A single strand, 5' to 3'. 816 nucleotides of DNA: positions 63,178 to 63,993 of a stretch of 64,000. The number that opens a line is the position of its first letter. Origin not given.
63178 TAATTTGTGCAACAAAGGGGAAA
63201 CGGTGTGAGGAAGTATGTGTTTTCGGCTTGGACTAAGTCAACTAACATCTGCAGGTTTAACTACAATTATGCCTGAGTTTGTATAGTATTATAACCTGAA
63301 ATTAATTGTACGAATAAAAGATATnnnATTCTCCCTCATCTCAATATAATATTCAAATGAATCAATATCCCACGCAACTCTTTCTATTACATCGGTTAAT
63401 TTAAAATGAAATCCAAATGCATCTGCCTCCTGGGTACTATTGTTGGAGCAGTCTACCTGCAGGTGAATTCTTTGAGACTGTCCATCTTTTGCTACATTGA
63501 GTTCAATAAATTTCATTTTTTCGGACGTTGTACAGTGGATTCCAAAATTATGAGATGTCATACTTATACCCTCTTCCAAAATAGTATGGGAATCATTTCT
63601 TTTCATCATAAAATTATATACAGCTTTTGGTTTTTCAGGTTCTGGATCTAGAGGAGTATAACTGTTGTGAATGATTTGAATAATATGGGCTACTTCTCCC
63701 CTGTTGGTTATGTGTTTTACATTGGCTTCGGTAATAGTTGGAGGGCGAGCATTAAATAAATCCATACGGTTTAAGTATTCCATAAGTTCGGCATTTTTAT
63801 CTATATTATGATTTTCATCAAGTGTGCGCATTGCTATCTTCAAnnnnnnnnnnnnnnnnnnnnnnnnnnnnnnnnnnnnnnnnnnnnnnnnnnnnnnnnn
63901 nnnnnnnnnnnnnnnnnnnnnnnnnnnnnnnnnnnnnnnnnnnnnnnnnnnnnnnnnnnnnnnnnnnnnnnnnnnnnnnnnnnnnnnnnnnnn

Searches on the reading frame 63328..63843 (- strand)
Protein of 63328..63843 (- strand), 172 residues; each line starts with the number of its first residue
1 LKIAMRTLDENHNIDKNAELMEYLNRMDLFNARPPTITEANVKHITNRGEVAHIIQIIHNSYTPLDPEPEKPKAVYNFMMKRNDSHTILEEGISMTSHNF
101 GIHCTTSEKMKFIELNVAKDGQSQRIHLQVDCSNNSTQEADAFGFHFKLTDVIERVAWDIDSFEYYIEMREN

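Call 9: search_protein_families(library=pfam, proteins=[window:63328-63843:-], max_evalue=1)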
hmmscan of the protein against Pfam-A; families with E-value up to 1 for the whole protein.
window:63328-63843:- (172 aa): 1 family
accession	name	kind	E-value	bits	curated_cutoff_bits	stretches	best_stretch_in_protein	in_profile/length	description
PF06278.16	CNDH2_N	-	0.097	13.2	32.3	1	4-31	9-36/117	Condensin II complex subunit CAP-H2 or CNDH2, N-terminal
